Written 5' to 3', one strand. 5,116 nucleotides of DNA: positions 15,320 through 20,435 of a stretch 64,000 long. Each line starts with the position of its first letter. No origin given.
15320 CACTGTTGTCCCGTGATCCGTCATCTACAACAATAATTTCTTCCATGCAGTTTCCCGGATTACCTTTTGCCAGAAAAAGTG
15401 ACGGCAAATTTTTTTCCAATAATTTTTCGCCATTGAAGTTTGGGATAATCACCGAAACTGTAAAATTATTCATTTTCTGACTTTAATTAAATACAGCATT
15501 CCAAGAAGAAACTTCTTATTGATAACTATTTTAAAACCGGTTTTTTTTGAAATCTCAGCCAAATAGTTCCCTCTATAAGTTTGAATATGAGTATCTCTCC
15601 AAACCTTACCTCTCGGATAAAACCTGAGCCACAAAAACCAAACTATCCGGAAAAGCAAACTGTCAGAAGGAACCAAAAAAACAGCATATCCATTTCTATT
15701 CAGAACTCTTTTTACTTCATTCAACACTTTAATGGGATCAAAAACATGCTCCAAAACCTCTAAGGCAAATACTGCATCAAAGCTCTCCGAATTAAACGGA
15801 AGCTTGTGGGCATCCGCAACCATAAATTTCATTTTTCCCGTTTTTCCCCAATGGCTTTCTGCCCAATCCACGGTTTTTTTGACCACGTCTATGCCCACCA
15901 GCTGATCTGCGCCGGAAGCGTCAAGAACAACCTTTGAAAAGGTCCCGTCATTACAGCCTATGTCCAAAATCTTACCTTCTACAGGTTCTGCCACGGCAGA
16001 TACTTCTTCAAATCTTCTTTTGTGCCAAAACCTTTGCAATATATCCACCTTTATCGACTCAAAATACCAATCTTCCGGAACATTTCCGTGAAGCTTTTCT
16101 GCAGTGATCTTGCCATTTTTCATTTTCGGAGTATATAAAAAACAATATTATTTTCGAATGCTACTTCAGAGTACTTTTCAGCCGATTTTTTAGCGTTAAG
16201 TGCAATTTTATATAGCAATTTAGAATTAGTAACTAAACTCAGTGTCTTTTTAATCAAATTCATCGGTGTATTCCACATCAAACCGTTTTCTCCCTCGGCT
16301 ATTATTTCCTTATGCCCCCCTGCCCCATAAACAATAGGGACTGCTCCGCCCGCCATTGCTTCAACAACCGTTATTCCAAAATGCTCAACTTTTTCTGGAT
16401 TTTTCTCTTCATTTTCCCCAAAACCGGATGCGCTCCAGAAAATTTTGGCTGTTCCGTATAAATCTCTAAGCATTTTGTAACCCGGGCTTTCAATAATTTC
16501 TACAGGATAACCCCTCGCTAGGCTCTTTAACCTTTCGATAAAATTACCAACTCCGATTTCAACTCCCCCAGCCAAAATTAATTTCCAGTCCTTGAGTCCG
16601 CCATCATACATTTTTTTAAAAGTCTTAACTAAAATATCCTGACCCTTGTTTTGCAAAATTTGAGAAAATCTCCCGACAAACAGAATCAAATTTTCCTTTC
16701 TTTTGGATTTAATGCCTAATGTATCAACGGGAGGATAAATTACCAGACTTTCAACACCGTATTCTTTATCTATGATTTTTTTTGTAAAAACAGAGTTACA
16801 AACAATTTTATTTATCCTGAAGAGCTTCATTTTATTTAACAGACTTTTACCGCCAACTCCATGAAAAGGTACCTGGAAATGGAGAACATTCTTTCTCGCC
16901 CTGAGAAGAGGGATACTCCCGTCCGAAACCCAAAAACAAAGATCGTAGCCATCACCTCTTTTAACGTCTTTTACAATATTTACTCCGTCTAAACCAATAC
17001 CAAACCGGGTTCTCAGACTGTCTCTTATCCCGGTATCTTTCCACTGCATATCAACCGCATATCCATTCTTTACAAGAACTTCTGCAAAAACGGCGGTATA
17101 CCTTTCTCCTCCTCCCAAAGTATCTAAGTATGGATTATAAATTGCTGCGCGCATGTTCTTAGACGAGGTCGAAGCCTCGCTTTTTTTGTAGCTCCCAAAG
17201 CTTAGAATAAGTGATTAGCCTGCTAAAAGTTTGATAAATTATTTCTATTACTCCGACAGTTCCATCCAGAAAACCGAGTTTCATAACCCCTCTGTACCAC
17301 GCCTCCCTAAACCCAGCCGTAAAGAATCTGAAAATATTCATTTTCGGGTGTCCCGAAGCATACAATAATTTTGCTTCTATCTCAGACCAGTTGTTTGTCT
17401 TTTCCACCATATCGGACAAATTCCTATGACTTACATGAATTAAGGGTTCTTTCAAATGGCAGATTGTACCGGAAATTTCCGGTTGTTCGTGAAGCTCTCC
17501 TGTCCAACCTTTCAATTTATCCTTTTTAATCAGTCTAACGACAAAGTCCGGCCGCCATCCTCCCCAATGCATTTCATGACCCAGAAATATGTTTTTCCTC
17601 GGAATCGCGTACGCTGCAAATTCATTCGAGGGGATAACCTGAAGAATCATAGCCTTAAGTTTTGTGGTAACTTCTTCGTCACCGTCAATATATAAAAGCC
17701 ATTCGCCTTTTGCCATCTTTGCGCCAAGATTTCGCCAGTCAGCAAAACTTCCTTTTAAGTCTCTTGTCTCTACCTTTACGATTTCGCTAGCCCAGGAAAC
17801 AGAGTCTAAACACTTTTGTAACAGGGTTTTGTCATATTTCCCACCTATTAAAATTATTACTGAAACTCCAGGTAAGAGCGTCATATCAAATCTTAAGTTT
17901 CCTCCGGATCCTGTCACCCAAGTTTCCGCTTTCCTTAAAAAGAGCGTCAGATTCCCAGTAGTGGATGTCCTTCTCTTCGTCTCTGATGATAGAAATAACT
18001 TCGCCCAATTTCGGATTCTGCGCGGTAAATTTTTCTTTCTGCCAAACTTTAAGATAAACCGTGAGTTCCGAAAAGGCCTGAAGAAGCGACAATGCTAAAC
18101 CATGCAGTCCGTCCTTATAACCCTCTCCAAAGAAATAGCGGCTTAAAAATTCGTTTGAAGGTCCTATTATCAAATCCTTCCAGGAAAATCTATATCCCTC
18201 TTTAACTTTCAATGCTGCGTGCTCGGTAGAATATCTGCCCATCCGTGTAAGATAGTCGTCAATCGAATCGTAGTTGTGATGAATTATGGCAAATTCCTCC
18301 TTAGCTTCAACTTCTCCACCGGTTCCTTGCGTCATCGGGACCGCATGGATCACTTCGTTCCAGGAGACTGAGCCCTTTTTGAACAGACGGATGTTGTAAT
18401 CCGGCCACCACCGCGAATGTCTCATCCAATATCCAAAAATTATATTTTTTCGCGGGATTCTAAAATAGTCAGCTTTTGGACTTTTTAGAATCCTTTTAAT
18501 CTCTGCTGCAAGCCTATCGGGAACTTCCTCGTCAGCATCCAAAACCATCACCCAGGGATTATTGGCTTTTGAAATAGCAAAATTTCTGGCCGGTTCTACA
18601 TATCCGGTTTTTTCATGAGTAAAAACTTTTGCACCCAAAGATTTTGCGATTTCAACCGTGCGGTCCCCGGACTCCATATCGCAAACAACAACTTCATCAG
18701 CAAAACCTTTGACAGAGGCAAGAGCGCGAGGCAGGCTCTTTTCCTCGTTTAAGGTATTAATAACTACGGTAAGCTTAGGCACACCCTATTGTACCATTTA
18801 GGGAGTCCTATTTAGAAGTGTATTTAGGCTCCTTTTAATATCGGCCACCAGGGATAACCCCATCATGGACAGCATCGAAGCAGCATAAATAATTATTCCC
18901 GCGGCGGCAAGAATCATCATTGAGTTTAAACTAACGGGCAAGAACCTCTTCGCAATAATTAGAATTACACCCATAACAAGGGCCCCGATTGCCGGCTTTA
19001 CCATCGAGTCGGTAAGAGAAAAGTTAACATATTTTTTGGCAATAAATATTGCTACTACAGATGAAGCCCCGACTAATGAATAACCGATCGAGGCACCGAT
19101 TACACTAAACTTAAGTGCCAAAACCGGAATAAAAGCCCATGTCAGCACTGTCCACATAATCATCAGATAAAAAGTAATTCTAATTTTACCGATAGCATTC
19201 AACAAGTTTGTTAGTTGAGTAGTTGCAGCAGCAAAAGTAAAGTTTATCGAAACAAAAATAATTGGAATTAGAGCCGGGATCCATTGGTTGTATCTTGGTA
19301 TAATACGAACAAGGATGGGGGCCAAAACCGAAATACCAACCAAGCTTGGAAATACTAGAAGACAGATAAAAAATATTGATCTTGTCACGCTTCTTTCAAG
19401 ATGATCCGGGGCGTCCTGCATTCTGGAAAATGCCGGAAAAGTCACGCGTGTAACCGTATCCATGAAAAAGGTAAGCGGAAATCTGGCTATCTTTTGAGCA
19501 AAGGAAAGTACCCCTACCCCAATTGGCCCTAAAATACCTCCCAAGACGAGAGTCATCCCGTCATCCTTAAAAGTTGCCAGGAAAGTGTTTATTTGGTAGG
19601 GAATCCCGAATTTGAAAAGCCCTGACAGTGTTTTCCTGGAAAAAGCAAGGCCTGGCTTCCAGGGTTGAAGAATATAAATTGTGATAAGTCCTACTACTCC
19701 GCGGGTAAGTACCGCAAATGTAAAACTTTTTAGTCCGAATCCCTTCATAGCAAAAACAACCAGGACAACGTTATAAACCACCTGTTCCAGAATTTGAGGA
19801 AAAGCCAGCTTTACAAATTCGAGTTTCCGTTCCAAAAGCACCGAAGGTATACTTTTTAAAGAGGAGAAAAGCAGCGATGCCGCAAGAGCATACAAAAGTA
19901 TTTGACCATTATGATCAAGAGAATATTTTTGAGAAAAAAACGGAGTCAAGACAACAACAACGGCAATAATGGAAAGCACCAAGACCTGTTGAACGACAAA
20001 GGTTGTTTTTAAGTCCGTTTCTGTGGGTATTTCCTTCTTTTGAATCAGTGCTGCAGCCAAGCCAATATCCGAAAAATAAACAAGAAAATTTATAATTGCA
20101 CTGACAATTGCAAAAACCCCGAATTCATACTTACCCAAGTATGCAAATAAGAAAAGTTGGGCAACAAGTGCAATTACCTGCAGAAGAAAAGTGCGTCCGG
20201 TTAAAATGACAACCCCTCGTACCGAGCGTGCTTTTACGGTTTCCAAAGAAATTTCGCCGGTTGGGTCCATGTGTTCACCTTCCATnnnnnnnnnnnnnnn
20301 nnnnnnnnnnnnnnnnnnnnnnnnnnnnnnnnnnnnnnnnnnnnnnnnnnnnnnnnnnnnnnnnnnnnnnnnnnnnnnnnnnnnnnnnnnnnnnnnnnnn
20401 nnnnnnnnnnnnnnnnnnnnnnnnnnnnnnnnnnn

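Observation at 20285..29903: Three polyprenyl-phosphate sugar synthases interleaved with ArnT/Pmt-like GT-C genes, one fused to GtrA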

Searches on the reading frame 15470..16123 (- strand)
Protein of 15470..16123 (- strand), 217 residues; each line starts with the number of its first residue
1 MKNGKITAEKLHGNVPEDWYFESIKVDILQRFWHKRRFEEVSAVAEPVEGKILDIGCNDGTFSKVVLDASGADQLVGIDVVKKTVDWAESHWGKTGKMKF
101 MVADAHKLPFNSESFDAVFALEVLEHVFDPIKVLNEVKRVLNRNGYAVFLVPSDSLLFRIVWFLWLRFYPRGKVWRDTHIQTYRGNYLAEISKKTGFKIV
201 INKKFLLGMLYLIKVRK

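Call 11: search_protein_families(library=pfam, proteins=[window:15470-16123:-], max_evalue=0.01)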
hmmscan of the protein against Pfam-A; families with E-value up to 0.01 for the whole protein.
window:15470-16123:- (217 aa): 14 families
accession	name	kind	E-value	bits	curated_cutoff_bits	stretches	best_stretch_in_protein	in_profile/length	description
PF08241.18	Methyltransf_11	-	1.3e-22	80.7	21.2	1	53-149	1-95/95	Methyltransferase domain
PF13489.12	Methyltransf_23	-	7.7e-21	75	27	1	39-200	11-162/164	Methyltransferase domain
PF13649.12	Methyltransf_25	-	3.7e-18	66.4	27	1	52-145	1-97/97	Methyltransferase domain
PF13847.12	Methyltransf_31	-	5.2e-17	62.3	27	1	51-149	6-109/145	Methyltransferase domain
PF08242.18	Methyltransf_12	-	1.9e-13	51.4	30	1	53-146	1-97/98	Methyltransferase domain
PF01209.24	Ubie_methyltran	-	1.6e-09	37.9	20.1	1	30-165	32-169/233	ubiE/COQ5 methyltransferase family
PF08003.17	Methyltransf_9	-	2.3e-08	33.8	23.8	1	34-148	100-216/315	Protein of unknown function (DUF1698)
PF05219.18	DREV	-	3.1e-05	23.7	26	1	45-149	91-186/265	DREV methyltransferase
PF05401.17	NodS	-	0.00043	20.6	24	1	48-138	43-130/201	Nodulation protein S (NodS)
PF01728.25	FtsJ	-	0.0005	20.5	24.1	1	49-88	22-60/181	FtsJ-like methyltransferase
PF07021.18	MetW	-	0.0012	19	21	1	50-143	15-104/193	Methionine biosynthesis protein MetW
PF12847.13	Methyltransf_18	-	0.0028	18.1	27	0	36-96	3-62/151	Methyltransferase domain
PF05175.20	MTS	-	0.004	17.3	23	1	44-107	27-92/170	Methyltransferase small domain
PF03141.22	Methyltransf_29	-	0.0041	16.2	23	1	51-149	120-217/506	Putative S-adenosyl-L-methionine-dependent methyltransferase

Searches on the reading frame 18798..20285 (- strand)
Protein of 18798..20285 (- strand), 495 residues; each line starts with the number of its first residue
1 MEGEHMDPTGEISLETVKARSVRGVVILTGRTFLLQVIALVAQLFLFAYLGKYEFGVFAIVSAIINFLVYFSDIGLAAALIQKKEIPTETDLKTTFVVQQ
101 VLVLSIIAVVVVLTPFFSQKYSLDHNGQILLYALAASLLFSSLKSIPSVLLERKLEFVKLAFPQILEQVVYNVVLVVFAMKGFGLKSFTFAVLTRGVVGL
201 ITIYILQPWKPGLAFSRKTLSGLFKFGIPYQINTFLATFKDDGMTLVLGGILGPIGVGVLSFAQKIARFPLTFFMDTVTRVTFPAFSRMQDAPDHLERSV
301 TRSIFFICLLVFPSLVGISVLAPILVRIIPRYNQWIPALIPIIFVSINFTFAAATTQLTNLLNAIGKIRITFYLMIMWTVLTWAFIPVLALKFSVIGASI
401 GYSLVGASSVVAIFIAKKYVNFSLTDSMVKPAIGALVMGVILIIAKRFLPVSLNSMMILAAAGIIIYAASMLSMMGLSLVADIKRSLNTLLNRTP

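Call 4: search_protein_families(library=pfam, proteins=[window:18798-20285:-], max_evalue=0.01)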
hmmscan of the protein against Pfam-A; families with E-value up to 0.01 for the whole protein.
window:18798-20285:- (495 aa): 2 families
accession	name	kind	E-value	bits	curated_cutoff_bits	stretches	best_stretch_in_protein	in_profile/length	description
PF13440.11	Polysacc_synt_3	-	2.6e-52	178.3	23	1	50-329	6-283/293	Polysaccharide biosynthesis protein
PF01943.22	Polysacc_synt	-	9.3e-24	84.7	28.2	1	22-290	2-274/274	Polysaccharide biosynthesis protein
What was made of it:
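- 18798..20285 (-): Wzx-type MOP flippase, next gene in the same operon. Candidate flippase for the products of the two soluble GT2s or for a lipid-linked oligosaccharide. Pfam Polysacc_synt_3, 178 bits (call 4).
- On GT39 / GT83 (PMT / ArnT) GT-C enzymes: Direct profile matches for 20285-21844 and 24975-26489 (call 4).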

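Call 57: search_protein_families(library=ncbifam, proteins=[window:18798-20285:-], max_evalue=0.00001)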
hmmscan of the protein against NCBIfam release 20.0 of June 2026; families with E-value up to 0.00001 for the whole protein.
window:18798-20285:- (495 aa): 3 families
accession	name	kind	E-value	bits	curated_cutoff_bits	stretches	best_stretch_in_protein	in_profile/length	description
NF007773.0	PRK10459.1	equivalog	1.3e-35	123.3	273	1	31-487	17-479/492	MOP flippase family protein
NF047674.1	TeichurnBiosyTuaB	equivalog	4e-25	88.8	580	1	16-468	3-459/469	teichuronic acid biosynthesis protein TuaB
NF058658.1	Oglyco_Wzx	exception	1.2e-24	87.2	720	1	16-490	5-475/478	O-glycosylation flippase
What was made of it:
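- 18798..20285 (-): NCBIfam MOP flippase family, 123 bits (call 57).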
